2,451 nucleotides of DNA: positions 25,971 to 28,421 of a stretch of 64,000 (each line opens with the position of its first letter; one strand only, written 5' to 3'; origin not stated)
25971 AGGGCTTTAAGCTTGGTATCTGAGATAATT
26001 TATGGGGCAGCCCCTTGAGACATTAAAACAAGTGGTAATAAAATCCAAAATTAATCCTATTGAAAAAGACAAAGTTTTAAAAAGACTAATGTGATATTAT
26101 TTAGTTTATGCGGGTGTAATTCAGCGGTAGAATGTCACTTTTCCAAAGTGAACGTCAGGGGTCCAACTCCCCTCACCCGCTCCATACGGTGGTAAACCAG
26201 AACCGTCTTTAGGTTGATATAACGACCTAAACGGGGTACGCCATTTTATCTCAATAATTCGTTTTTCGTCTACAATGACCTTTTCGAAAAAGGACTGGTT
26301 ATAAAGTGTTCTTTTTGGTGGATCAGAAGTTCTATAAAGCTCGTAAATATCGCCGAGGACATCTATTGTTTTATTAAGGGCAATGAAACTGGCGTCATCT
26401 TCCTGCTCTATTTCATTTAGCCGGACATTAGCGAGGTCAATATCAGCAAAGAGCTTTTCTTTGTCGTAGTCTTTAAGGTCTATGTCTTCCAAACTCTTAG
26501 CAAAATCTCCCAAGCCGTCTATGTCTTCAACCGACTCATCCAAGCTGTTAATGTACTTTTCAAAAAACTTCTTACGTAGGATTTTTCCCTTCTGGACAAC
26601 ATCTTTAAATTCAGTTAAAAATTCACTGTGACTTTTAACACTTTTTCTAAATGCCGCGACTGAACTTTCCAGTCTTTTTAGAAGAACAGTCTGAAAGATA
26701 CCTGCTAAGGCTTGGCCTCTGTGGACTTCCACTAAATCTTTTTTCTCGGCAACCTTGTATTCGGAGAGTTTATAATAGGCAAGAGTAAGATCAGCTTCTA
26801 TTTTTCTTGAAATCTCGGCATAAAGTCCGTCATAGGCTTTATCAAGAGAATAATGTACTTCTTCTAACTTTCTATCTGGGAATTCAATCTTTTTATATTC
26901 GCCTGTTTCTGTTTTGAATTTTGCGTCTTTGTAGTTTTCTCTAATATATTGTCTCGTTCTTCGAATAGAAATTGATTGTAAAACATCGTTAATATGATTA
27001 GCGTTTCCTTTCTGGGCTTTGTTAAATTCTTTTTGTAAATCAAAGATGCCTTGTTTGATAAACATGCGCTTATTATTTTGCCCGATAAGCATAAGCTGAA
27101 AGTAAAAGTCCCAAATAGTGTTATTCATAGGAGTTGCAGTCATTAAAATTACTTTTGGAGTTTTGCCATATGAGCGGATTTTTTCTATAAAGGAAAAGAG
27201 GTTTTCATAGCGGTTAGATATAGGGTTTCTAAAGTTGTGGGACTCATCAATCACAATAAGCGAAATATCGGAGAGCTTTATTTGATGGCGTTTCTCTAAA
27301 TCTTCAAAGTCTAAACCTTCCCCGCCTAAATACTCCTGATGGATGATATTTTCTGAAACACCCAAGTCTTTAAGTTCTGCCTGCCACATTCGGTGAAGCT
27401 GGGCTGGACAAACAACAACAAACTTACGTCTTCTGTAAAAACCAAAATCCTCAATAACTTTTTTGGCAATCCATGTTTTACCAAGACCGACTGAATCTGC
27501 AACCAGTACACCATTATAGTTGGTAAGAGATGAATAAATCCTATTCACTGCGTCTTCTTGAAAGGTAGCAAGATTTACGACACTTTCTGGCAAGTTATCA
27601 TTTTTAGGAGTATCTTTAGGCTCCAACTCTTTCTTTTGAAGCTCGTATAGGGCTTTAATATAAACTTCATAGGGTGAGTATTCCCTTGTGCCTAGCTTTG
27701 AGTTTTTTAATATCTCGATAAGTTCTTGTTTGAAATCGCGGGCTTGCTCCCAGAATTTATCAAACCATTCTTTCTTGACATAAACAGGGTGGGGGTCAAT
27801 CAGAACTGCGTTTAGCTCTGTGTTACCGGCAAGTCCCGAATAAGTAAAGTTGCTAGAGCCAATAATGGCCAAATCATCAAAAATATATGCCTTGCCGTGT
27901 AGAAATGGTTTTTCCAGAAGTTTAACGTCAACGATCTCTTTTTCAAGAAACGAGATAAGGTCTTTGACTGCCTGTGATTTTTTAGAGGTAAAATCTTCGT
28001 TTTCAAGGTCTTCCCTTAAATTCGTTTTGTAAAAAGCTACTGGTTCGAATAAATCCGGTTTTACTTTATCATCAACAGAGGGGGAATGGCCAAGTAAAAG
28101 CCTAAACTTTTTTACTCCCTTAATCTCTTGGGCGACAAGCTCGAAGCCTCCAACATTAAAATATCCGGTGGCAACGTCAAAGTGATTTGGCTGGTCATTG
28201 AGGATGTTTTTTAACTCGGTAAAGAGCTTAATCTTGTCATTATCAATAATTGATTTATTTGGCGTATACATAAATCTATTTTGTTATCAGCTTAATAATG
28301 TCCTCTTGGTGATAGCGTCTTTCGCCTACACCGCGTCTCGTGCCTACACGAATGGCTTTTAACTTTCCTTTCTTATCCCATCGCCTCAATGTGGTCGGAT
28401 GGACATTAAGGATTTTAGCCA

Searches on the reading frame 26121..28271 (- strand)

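Call 57: search_protein_families(library=pfam, proteins=[window:26121-28271:-], max_evalue=0.001)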
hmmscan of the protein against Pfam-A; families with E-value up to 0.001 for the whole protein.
window:26121-28271:- (716 aa): 6 families
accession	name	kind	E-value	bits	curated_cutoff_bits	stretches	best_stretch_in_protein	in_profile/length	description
PF00176.29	SNF2-rel_dom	-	9.8e-13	48.3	24.9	1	237-445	1-227/290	SNF2-related domain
PF13091.12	PLDc_2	-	2e-10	41.1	27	1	95-174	51-132/132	PLD-like domain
PF04851.21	ResIII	-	8.4e-10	39.2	22.5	1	234-381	4-162/164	Type III restriction enzyme, res subunit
PF00270.35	DEAD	-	2.2e-06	28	26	1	326-383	110-162/167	DEAD/DEAH box helicase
PF00614.28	PLDc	-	0.00059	20.2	21.9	0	123-144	4-26/28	Phospholipase D Active site motif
PF09565.16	RE_NgoFVII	-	0.00074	19.3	23.8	0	92-173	57-148/162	NgoFVII restriction endonuclease N-terminal PLD domain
